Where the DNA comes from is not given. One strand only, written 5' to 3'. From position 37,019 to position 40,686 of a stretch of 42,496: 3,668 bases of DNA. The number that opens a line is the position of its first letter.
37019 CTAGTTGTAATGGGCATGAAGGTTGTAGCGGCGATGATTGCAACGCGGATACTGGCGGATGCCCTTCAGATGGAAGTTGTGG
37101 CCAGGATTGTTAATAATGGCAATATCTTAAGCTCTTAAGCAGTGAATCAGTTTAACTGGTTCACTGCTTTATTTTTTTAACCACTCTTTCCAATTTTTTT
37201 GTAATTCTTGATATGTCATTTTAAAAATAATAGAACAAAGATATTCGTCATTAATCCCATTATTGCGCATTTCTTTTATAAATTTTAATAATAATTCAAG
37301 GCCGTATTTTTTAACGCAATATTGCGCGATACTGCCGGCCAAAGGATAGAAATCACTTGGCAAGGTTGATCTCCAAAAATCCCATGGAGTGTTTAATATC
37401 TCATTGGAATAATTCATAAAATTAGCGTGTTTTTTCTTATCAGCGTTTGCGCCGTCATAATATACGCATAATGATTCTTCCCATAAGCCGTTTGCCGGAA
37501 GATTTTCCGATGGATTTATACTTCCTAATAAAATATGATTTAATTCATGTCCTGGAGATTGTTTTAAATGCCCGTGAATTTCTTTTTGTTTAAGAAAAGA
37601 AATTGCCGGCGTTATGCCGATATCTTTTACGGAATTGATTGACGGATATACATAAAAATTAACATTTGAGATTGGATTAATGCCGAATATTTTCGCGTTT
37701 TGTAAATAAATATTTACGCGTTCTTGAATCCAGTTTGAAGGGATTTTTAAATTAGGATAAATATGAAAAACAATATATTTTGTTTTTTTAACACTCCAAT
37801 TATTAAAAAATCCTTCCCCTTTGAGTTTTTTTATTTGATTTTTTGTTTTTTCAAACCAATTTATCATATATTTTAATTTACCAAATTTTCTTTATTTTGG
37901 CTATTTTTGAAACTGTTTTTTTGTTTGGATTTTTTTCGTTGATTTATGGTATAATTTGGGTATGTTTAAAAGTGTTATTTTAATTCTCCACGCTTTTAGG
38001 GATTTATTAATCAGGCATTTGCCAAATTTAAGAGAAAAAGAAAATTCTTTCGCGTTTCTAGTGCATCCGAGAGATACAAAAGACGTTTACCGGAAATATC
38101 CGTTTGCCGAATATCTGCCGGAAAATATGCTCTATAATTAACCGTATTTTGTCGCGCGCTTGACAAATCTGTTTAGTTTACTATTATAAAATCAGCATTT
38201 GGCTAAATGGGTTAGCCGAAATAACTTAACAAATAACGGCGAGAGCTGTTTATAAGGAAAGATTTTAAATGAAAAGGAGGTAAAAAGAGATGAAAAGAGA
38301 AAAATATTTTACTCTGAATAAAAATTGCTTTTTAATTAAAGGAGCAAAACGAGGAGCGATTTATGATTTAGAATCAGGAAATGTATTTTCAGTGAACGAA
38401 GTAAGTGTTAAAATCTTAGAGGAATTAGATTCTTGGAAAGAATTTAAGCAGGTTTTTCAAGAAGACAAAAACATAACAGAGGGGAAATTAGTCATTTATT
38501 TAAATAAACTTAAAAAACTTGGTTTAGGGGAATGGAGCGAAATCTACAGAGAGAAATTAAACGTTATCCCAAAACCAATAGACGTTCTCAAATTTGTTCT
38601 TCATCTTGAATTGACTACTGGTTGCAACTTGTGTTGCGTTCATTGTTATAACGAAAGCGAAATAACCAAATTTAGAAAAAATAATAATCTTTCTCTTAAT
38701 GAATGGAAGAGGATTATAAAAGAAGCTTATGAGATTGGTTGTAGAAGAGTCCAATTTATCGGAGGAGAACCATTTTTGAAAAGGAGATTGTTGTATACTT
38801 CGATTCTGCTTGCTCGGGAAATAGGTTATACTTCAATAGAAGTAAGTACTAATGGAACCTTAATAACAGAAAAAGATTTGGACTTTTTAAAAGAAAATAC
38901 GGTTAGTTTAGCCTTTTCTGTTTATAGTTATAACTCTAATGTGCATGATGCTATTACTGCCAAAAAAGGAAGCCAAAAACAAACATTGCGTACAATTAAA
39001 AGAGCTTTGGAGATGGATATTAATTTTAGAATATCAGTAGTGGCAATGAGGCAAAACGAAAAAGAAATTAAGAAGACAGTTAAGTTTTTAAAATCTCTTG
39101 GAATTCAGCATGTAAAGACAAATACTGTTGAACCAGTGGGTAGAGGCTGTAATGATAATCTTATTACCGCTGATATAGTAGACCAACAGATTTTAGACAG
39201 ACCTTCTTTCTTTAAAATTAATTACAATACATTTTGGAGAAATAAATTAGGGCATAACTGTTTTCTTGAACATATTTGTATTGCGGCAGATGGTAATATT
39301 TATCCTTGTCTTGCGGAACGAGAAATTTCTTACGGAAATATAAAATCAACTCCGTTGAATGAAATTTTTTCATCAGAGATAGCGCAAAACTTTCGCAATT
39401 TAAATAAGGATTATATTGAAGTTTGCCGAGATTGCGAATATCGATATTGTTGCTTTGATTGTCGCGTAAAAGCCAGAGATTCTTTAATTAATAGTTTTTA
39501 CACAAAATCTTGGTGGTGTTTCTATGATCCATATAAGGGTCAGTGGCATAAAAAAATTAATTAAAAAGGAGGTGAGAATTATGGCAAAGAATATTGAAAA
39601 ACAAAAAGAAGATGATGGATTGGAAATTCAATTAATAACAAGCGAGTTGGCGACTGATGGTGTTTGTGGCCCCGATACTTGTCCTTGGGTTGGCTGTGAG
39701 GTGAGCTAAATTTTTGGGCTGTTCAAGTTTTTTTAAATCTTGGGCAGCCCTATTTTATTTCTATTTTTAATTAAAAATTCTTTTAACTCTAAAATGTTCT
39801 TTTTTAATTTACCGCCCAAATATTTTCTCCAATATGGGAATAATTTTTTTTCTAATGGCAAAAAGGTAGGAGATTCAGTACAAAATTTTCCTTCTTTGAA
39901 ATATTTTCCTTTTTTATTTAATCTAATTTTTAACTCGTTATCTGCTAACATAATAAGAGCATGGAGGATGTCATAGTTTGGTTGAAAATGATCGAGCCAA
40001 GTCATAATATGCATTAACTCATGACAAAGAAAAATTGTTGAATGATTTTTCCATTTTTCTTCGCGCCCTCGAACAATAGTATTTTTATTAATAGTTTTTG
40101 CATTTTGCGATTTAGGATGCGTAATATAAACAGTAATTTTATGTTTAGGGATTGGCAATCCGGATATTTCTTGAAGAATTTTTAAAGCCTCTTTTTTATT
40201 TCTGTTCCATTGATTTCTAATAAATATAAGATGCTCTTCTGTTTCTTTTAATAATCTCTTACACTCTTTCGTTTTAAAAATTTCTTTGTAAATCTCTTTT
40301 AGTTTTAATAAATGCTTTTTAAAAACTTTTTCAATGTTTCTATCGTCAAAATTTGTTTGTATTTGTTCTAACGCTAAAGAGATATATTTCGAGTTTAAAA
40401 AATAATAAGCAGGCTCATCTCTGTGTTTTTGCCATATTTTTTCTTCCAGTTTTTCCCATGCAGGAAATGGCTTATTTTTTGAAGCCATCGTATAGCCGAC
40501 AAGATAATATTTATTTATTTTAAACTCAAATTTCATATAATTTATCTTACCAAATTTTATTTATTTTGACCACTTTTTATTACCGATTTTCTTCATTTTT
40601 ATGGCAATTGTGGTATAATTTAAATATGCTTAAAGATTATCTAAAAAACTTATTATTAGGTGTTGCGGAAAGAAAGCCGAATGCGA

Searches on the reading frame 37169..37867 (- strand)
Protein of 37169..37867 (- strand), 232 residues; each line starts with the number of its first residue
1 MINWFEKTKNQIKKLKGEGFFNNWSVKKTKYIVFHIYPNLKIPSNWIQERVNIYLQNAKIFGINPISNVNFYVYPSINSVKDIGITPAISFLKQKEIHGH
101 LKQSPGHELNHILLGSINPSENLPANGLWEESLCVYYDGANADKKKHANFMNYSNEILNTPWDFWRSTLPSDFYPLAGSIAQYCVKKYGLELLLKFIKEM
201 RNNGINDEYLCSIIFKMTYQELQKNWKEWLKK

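Call 7: search_protein_families(library=pfam, proteins=[window:37169-37867:-], max_evalue=0.1)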
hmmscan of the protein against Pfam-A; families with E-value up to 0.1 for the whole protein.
window:37169-37867:- (232 aa): 2 families
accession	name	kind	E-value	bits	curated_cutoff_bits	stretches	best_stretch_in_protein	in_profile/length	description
PF13485.12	Peptidase_MA_2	-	0.00042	20.6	32.4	1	107-231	72-200/201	Peptidase MA superfamily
PF17593.7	DUF5490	-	0.07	13.6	27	0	195-212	17-34/62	Family of unknown function (DUF5490)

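Call 36: search_protein_families(library=ncbifam, proteins=[window:37169-37867:-], max_evalue=0.01)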
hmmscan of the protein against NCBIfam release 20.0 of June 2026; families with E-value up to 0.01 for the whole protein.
window:37169-37867:- (232 aa): 0 families

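Call 65: search_solved_structures(query=A4, max_evalue=10)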
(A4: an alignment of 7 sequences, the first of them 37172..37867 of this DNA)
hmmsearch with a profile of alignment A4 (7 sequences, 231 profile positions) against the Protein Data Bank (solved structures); distinct sequences matched with E-value up to 10: 1.
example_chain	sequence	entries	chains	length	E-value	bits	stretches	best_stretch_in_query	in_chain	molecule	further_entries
4ddd_A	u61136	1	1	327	0.89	12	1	167-217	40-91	Immunogenic protein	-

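Call 66: search_protein_families(library=pfam, alignment_id=A4, max_evalue=0.1)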
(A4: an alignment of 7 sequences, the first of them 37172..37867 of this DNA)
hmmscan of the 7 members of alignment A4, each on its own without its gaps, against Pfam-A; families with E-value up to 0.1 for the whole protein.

A. member 1, window:37172-37867:- (232 aa): 2 families
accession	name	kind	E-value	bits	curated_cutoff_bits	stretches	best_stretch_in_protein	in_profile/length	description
PF13485.12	Peptidase_MA_2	-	0.00042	20.6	32.4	1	107-231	72-200/201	Peptidase MA superfamily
PF17593.7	DUF5490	-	0.07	13.6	27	0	195-212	17-34/62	Family of unknown function (DUF5490)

B. families by the number of members that match (of 7 scanned): 2 families
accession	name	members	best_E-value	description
PF13485.12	Peptidase_MA_2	7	4.2e-06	Peptidase MA superfamily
PF17593.7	DUF5490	1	0.07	Family of unknown function (DUF5490)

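Call 74: predict_structure(protein=window:37172-37867:-)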
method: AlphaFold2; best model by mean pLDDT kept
length: 232 residues; sequences in the alignment: 1
mean_pLDDT: 45.3   pTM: 0.43
mean pLDDT of the five models: 45.3, 42.9, 36.7, 35.7, 32.7
residues with pLDDT >= 90: 0; 70-90: 15; 50-70: 61; < 50: 156
segments of 3 or more residues with pLDDT < 50: 1-44, 56-159, 170-173
pLDDT, mean of each block of 10 residues (from residue 1): 36 43 35 41 50 49 39 39 33 35 31 35 30 34 33 38 58 50 59 71 72 64 65 56
secondary structure, 60 per line:
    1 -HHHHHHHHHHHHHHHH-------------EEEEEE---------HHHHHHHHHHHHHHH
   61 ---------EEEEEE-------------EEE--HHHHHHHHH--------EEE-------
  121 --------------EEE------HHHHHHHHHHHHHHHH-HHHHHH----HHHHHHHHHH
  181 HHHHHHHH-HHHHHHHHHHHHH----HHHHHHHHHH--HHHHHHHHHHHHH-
elements in order: H2-17 E31-36 H46-60 E70-75 E89-91 H94-102 E111-113 E135-137 H144-159 H161-166 H171-188 H190-202 H207-216 H219-231

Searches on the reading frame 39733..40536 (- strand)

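Call 7: search_protein_families(library=pfam, proteins=[window:39733-40536:-], max_evalue=0.1)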
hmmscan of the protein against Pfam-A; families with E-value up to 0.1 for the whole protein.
window:39733-40536:- (267 aa): 3 families
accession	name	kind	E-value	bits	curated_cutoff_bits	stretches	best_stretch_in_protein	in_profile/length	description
PF10607.14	CTLH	-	0.024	15.1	26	1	48-127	13-84/146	CTLH/CRA C-terminal to LisH motif domain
PF14891.12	Peptidase_M91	-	0.028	15.2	25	1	101-179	45-105/176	Effector protein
PF18688.6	DUF5638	-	0.062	14.2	39.8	1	52-94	9-55/104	Family of unknown function (DUF5638)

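Call 36: search_protein_families(library=ncbifam, proteins=[window:39733-40536:-], max_evalue=0.01)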
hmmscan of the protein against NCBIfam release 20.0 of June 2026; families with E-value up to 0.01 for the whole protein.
window:39733-40536:- (267 aa): 0 families
